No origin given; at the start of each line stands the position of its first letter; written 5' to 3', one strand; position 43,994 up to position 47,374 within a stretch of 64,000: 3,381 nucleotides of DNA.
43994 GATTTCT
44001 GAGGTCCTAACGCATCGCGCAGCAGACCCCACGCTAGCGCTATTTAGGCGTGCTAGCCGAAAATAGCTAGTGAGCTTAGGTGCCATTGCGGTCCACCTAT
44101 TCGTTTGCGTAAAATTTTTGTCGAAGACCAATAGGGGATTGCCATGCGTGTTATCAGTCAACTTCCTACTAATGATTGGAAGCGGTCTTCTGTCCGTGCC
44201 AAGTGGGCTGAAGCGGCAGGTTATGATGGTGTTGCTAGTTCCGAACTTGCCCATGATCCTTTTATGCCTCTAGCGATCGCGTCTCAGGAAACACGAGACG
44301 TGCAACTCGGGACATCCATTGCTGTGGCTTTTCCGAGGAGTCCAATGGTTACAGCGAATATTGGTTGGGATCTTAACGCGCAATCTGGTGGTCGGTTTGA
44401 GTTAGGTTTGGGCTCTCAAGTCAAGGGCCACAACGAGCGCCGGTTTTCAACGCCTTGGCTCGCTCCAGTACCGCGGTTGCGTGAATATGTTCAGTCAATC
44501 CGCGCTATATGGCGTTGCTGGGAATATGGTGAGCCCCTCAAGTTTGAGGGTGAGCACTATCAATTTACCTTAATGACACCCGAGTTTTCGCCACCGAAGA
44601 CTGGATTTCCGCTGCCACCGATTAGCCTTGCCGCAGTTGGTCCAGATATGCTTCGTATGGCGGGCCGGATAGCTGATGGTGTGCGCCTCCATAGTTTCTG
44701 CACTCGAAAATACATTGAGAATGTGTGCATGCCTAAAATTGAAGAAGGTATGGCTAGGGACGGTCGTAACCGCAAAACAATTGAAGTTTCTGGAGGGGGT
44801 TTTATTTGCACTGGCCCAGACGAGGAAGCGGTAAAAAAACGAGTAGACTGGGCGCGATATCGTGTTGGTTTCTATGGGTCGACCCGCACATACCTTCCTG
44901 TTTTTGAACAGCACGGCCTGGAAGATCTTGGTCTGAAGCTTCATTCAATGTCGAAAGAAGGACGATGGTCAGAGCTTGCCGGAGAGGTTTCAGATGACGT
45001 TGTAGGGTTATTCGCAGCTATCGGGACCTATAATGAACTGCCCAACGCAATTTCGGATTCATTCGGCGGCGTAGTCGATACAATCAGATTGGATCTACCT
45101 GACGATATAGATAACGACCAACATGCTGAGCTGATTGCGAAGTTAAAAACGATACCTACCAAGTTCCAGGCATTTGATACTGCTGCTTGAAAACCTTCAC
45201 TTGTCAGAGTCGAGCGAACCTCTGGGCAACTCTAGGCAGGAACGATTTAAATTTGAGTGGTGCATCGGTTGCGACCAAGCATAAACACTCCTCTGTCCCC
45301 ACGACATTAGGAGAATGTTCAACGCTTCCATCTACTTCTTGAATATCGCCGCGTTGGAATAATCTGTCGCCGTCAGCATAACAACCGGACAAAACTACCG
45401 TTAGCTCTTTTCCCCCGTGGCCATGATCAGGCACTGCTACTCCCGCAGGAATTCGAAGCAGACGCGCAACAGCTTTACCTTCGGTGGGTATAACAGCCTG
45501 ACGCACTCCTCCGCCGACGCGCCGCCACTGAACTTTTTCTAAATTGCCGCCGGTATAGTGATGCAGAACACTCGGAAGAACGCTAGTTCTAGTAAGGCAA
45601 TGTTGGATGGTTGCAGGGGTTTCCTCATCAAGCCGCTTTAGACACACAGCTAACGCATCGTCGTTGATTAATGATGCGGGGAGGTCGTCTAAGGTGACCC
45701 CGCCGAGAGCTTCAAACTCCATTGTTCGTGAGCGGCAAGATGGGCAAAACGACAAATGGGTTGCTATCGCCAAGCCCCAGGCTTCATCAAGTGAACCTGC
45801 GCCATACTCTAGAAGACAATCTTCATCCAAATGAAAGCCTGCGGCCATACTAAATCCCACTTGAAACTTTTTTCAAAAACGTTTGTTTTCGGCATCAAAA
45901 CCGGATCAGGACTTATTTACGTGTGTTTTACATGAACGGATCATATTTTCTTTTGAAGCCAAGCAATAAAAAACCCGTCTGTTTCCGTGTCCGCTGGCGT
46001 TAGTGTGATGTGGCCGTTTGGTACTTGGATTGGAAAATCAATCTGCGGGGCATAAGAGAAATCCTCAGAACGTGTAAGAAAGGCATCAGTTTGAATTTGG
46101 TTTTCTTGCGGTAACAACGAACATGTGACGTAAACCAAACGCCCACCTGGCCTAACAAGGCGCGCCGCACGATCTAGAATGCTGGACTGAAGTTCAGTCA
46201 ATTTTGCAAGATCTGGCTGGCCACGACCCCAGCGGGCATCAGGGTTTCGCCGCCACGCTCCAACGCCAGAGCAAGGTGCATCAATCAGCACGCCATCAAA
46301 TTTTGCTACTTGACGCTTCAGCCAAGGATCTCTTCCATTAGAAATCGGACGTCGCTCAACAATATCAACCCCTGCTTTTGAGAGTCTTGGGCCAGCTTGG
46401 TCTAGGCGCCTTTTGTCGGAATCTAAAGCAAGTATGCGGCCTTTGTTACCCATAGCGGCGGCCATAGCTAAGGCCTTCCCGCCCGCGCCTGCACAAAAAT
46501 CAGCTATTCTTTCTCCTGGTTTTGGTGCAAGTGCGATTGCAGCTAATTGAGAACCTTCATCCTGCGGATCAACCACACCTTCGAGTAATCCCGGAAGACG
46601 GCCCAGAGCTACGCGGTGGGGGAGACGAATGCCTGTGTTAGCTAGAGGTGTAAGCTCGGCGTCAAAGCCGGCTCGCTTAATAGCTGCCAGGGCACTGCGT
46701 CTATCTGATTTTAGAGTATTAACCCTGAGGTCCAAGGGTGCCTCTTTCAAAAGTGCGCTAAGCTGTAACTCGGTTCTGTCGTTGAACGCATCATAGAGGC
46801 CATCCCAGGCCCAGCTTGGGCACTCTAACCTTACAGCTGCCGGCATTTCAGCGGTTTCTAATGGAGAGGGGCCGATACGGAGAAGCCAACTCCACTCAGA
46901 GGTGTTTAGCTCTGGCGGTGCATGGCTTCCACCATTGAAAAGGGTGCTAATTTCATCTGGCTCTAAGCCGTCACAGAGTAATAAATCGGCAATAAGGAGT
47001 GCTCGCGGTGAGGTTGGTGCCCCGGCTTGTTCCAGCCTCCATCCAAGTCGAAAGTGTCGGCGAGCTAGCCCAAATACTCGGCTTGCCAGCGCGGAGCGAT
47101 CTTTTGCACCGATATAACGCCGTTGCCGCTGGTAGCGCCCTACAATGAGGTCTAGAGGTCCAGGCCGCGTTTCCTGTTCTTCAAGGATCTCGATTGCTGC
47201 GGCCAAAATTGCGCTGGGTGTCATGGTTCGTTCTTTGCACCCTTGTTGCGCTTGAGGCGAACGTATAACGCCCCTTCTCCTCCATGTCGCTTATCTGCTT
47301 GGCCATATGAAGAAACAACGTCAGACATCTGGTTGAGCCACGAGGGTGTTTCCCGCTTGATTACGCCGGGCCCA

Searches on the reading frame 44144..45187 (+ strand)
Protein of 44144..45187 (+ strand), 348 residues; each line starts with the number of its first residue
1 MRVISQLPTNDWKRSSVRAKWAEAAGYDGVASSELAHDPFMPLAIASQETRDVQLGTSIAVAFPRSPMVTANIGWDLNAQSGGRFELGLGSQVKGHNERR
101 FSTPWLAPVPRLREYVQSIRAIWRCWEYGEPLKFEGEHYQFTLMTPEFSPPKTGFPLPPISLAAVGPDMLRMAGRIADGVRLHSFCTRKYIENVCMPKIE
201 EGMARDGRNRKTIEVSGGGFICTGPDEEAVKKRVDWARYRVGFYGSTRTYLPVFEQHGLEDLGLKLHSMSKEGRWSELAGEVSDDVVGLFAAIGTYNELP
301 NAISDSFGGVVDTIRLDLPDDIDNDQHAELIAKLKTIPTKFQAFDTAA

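Call 94: search_protein_families(library=pfam, proteins=[window:44144-45187:+], max_evalue=0.00001)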
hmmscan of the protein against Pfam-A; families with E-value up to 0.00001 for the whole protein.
window:44144-45187:+ (348 aa): 1 family
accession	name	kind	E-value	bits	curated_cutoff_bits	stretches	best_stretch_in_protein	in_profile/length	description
PF00296.26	Bac_luciferase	-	1.9e-55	188.9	27.9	1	11-304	21-305/314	Luciferase-like monooxygenase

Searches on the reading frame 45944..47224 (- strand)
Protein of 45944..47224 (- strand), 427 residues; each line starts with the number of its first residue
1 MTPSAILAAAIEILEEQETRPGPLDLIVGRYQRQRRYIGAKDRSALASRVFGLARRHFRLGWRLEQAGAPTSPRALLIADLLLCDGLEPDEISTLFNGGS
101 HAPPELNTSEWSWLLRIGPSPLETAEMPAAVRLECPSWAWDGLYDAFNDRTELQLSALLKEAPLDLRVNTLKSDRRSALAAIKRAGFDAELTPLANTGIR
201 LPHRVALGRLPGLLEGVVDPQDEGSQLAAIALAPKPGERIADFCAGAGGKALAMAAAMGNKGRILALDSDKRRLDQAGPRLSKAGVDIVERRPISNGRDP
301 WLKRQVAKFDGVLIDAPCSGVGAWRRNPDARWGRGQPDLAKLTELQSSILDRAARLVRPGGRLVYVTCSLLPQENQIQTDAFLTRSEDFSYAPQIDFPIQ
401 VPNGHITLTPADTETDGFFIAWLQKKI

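Call 94: search_protein_families(library=pfam, proteins=[window:45944-47224:-], max_evalue=0.00001)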
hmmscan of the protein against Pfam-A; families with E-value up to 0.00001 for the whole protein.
window:45944-47224:- (427 aa): 2 families
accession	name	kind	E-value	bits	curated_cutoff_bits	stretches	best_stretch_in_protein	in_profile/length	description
PF01189.24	Methyltr_RsmB-F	-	5.3e-43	147.4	27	1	229-423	1-198/199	16S rRNA methyltransferase RsmB/F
PF22458.1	RsmF-B_ferredox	-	7e-11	42.6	27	1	136-205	2-71/74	Methyltr_RsmF/B-like, ferredoxin-like domain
